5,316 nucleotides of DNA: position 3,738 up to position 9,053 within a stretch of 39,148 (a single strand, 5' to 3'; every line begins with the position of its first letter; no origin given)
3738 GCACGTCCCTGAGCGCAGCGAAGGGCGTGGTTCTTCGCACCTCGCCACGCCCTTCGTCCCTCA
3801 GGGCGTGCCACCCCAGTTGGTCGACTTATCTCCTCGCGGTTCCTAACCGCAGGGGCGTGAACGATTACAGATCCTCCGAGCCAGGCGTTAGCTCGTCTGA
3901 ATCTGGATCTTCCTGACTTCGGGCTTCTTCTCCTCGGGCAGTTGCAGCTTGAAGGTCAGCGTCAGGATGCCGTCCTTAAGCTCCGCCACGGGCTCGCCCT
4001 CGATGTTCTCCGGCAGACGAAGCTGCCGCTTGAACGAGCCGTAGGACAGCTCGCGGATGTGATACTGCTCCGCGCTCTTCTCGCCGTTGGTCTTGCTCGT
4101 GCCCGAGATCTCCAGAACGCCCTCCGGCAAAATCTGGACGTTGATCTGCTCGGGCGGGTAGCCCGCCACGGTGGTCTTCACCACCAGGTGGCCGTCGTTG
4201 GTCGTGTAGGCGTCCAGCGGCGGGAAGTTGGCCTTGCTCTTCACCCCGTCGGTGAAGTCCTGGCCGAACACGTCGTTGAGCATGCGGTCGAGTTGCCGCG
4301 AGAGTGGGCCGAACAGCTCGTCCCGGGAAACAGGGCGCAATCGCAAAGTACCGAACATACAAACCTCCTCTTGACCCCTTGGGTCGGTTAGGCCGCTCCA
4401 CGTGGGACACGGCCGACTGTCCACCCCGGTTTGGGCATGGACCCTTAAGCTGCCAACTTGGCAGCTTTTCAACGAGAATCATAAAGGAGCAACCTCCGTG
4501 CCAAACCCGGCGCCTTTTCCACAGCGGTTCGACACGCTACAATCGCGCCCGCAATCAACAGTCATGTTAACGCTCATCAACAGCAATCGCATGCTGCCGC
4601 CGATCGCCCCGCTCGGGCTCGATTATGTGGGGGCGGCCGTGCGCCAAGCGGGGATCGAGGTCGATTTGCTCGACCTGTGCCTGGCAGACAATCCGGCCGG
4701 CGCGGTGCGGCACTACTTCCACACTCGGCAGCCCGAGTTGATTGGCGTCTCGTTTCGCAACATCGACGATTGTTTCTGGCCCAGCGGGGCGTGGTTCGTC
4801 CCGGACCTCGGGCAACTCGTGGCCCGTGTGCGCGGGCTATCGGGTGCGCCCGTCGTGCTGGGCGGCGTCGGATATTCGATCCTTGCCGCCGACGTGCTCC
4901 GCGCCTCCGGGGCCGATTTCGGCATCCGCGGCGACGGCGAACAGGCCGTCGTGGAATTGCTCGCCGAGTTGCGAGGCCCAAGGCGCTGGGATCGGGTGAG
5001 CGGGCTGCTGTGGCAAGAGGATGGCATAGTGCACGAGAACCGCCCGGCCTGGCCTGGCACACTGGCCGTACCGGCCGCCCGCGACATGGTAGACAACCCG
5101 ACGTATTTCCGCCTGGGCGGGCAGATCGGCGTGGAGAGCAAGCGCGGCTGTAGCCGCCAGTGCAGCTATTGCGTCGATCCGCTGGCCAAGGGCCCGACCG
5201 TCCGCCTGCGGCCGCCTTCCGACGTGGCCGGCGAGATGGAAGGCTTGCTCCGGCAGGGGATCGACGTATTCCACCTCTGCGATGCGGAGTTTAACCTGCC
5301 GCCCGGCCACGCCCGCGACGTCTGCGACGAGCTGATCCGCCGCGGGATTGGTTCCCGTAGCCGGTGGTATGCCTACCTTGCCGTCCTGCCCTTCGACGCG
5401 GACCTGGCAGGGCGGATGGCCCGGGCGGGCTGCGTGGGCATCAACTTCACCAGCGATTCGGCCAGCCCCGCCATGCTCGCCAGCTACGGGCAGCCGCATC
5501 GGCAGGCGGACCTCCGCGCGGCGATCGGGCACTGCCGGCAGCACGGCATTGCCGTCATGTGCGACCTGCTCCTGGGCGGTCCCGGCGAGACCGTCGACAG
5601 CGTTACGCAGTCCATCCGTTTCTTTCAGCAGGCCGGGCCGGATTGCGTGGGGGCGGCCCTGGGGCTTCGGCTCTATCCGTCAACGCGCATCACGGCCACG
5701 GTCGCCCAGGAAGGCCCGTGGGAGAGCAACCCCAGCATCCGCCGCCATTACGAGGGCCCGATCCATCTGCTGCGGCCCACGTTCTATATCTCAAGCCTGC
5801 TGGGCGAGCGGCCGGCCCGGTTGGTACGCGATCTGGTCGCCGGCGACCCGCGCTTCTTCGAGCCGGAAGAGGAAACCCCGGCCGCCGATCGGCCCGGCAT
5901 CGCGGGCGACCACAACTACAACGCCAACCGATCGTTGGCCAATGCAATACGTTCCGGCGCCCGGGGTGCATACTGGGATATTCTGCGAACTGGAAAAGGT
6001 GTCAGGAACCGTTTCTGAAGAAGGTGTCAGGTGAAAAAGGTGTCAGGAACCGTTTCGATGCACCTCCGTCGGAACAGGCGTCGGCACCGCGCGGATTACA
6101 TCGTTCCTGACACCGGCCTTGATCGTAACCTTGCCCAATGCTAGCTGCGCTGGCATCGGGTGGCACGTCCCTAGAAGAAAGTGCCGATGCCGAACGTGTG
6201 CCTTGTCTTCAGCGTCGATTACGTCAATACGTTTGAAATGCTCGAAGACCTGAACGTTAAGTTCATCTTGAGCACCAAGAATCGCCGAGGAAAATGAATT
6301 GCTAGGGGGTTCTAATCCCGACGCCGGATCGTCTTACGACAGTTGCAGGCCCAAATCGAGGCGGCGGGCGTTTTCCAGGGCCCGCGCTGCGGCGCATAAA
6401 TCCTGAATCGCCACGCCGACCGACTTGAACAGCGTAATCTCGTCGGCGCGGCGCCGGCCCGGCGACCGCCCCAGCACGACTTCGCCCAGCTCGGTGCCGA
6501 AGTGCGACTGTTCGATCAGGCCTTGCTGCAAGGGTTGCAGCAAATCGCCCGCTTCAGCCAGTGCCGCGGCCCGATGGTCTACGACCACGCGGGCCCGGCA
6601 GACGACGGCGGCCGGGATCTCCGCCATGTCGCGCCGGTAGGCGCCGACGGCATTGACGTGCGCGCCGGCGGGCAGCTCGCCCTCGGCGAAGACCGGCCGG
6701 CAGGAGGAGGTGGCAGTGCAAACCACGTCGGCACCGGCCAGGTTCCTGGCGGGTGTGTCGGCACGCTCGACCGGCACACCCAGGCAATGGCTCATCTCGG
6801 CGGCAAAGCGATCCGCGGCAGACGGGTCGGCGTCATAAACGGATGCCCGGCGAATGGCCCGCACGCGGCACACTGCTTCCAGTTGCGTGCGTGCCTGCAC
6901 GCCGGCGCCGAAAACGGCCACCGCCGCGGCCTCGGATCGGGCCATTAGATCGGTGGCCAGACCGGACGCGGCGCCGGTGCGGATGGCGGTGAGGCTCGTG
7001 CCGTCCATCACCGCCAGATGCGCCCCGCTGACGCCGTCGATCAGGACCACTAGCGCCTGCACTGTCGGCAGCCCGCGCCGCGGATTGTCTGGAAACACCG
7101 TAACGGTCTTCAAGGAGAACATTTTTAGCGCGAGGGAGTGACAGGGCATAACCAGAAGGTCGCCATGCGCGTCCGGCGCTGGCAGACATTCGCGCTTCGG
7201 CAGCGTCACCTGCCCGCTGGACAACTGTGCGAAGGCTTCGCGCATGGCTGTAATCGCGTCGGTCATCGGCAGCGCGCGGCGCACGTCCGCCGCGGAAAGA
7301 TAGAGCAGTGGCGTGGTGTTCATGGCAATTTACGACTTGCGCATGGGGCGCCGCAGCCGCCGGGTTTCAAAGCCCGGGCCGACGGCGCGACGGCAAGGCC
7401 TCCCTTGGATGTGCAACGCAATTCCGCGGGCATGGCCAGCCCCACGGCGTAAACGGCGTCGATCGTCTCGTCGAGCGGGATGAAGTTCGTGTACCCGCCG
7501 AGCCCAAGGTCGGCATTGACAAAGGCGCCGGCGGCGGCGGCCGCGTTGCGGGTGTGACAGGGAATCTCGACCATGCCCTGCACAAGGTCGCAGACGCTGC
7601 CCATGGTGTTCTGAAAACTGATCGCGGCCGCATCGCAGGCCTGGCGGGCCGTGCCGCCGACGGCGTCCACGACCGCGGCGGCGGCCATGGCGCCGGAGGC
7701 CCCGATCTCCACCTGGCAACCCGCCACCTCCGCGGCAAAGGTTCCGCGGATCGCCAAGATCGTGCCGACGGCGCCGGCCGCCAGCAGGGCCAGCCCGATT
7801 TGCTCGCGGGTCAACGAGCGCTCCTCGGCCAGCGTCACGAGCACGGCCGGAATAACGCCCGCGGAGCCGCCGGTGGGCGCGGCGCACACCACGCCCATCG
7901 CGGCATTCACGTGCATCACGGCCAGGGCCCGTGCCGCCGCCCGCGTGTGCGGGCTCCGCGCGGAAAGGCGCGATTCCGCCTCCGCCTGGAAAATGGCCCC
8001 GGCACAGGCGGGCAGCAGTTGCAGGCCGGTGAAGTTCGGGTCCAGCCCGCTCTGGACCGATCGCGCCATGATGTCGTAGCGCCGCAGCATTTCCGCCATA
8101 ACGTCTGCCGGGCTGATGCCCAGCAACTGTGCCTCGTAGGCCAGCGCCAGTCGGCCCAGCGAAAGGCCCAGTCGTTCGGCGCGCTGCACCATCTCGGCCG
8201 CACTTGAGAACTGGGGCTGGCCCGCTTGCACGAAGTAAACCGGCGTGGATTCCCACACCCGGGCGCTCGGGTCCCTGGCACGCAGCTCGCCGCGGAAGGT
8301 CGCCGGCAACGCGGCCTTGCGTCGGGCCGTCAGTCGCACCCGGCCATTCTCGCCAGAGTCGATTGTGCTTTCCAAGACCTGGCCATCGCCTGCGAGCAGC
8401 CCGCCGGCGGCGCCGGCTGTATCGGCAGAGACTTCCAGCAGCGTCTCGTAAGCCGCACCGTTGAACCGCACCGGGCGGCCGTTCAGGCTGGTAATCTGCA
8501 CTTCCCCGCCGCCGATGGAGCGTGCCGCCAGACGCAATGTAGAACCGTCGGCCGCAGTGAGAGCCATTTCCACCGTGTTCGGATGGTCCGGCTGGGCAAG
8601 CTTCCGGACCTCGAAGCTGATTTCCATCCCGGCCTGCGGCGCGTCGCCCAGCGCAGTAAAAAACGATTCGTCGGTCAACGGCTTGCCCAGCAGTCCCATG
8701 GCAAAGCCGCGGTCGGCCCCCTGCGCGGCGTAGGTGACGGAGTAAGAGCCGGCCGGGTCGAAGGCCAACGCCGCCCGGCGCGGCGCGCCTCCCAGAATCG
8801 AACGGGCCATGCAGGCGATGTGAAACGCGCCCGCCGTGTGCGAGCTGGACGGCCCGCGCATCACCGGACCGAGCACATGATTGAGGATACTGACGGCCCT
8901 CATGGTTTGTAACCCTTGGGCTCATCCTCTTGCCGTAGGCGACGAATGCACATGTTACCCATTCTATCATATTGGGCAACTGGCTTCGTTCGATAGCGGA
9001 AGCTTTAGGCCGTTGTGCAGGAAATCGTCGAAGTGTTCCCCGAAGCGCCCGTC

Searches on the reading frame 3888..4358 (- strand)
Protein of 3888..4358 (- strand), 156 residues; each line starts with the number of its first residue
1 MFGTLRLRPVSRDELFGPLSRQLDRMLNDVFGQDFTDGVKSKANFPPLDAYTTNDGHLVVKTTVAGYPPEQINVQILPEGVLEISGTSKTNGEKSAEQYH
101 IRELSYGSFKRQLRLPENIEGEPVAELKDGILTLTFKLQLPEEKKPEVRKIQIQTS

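Call 57: find_homologous_proteins(query=window:3888-4358:-, max_evalue=1e-40)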
Query window:3888-4358:- (156 aa): 150 proteins with E <= 1e-40 among 244 candidates; the best 120 are listed.
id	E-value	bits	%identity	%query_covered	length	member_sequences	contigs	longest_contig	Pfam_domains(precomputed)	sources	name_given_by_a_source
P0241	8.0e-97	339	100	100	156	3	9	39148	PF00011.28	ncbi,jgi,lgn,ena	ncbi:MAG: Hsp20/alpha crystallin family protein [Thermoguttaceae bacterium]|jgi:HSP20 family molecul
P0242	1.8e-90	319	94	99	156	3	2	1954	PF00011.28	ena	-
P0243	2.1e-90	319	94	100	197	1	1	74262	PF00011.28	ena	-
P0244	5.2e-90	317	92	100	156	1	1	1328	PF00011.28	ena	-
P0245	8.9e-90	317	92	100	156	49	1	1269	PF00011.28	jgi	jgi:HSP20 family molecular chaperone IbpA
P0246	9.9e-90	316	92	100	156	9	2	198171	PF00011.28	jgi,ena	jgi:HSP20 family molecular chaperone IbpA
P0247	1.0e-89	316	92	100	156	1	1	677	PF00011.28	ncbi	-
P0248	1.5e-89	316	92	100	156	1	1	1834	PF00011.28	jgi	jgi:HSP20 family molecular chaperone IbpA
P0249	3.0e-89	315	92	99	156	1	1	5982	PF00011.28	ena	-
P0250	9.0e-89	313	91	100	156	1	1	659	PF00011.28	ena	-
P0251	9.9e-89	313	93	99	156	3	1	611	PF00011.28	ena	-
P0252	1.2e-88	313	92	100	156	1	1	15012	PF00011.28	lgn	-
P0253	2.0e-88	312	92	99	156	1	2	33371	PF00011.28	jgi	-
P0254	3.3e-88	311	91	100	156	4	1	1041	PF00011.28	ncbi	-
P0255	4.1e-88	311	90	100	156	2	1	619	PF00011.28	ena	-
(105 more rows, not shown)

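Call 58: find_encoding_contigs(protein=P0243, flank=10000, max_places=3)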
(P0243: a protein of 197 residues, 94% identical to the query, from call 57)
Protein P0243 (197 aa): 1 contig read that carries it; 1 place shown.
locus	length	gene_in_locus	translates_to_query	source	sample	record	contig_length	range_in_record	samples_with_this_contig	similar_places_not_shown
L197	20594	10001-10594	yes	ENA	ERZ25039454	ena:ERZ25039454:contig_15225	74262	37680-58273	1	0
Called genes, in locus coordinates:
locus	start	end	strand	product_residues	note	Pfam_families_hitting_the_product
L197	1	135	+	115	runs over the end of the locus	-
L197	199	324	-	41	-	-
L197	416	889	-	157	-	-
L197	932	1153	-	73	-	PF00376:MerR, PF12728:HTH_17, PF13411:MerR_1 (weak)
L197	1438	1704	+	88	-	-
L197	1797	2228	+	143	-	PF00326:Peptidase_S9 (faint)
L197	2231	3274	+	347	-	-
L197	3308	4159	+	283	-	-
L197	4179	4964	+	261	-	PF00730:HhH-GPD (weak)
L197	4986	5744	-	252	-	PF04055:Radical_SAM (weak)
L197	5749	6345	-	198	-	PF02310:B12-binding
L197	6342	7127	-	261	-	PF03372:Exo_endo_phos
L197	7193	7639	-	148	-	PF12831:FAD_oxidored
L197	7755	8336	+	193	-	-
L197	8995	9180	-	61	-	-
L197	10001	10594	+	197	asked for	PF00011:HSP20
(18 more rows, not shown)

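Call 59: find_encoding_contigs(protein=P0246, flank=6000, max_places=3)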
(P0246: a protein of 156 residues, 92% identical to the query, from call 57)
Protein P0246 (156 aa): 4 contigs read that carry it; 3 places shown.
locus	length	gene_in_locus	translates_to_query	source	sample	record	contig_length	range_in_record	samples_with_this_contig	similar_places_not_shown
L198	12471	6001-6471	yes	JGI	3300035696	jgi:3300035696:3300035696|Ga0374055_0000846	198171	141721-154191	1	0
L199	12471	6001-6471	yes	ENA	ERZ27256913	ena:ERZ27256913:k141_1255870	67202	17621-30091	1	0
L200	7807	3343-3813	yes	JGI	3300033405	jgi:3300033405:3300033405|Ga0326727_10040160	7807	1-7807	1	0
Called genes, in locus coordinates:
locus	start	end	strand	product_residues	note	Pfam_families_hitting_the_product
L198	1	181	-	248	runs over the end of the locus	-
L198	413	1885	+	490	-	PF22842:Pel9A-like_beta_helix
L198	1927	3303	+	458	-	PF22842:Pel9A-like_beta_helix (faint), PF13229:Beta_helix (weak)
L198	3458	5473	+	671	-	-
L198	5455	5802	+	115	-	PF07883:Cupin_2 (weak)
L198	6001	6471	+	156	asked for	PF00011:HSP20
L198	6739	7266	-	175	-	PF00293:NUDIX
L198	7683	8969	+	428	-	PF08668:HDOD (faint), PF13487:HD_5, PF01966:HD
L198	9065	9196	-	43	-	PF05016:ParE_toxin (weak)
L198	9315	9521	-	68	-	-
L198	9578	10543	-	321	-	PF02154:FliM, PF01052:FliMN_C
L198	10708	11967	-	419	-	PF00171:Aldedh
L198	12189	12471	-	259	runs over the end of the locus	PF00809:Pterin_bind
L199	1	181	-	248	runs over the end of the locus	-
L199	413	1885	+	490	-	PF22842:Pel9A-like_beta_helix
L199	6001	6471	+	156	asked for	PF00011:HSP20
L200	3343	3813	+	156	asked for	PF00011:HSP20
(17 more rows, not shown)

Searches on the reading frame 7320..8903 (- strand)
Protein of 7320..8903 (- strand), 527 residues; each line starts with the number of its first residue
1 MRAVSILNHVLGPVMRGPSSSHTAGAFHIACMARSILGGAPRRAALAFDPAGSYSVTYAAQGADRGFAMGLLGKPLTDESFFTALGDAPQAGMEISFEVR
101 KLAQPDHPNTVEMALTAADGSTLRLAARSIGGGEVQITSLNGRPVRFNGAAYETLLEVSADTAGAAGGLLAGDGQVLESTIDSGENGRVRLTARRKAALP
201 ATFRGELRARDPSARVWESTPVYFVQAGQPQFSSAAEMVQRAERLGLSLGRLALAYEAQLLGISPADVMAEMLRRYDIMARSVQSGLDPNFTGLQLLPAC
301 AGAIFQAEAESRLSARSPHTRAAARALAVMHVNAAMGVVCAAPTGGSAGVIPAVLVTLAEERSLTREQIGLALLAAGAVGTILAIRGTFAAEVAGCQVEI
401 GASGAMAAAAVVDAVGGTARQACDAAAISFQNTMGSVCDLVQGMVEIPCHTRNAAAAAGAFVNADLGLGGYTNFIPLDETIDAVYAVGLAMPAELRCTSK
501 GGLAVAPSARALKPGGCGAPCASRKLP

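Call 39: find_encoding_contigs(protein=window:7320-8903:-, flank=10000, max_places=4)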
Protein window:7320-8903:- (527 aa): 8 contigs read that carry it; 4 places shown.
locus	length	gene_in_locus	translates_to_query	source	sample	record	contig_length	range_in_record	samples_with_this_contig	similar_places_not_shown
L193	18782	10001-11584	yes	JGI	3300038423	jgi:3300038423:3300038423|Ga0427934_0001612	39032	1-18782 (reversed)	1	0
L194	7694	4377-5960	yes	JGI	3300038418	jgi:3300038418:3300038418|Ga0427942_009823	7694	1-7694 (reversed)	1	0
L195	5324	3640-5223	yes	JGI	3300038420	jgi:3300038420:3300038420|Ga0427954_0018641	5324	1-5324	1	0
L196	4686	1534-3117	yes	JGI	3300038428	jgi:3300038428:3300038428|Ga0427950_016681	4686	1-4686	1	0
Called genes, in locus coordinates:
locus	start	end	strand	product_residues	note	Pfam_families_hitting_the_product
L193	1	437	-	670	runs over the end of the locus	PF01120:Alpha_L_fucos, PF16757:Fucosidase_C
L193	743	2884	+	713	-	PF22842:Pel9A-like_beta_helix (faint), PF13229:Beta_helix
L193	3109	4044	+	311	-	PF00532:Peripla_BP_1, PF13407:Peripla_BP_4, PF13377:Peripla_BP_3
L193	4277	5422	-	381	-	PF03781:FGE-sulfatase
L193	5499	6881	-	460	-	-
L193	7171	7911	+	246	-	-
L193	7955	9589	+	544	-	PF01145:Band_7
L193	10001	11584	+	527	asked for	PF03315:SDH_beta (faint), PF03313:SDH_alpha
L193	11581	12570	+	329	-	PF02423:OCD_Mu_crystall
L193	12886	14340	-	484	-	PF02310:B12-binding, PF04055:Radical_SAM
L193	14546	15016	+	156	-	PF00011:HSP20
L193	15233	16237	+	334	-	PF01208:URO-D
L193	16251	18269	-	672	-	PF02129:Peptidase_S15 (weak), PF00326:Peptidase_S9, PF22244:GCE_fung (faint)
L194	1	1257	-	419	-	?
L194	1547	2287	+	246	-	-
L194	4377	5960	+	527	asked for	PF03315:SDH_beta (faint), PF03313:SDH_alpha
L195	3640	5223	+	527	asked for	PF03315:SDH_beta (faint), PF03313:SDH_alpha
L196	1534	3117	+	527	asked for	PF03315:SDH_beta (faint), PF03313:SDH_alpha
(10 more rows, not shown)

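Call 40: find_homologous_proteins(query=window:7320-8903:-, max_evalue=1e-200)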
Query window:7320-8903:- (527 aa): 189 proteins with E <= 1e-200 among 8000 candidates; the best 120 are listed.
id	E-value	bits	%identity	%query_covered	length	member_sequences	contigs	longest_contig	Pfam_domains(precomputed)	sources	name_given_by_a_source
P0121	0.0e+0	1118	100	100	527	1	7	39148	PF03315.22,PF03313.22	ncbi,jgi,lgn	ncbi:MAG: L-serine ammonia-lyase, iron-sulfur-dependent, subunit alpha [Thermoguttaceae bacterium]|j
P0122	7.5e-273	924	84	100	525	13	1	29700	PF03315.22,PF03313.22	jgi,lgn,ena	-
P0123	8.7e-271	917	83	99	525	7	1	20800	PF03315.22,PF03313.22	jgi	jgi:L-serine dehydratase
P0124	3.2e-269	912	83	99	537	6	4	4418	PF03315.22,PF03313.22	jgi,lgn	-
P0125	6.2e-268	908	83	98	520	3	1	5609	PF03315.22,PF03313.22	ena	-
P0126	1.2e-267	907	83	100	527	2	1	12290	PF03313.22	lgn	-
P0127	4.2e-267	905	84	98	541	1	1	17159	PF03315.22,PF03313.22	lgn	-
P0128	4.4e-266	902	81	99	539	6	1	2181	PF03313.22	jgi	jgi:L-serine dehydratase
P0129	6.7e-265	898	82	99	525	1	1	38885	PF03313.22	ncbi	-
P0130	1.1e-263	894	81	99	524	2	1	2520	PF03313.22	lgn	-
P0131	6.5e-259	878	78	99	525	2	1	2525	PF03315.22,PF03313.22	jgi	-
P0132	1.4e-257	874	78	100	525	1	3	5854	PF03313.22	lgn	-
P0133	1.3e-256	871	79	99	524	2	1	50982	PF03313.22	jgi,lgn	jgi:L-serine dehydratase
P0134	2.9e-254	863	79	98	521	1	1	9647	PF03315.22,PF03313.22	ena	-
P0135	7.2e-253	858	78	98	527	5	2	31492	PF03313.22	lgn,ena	-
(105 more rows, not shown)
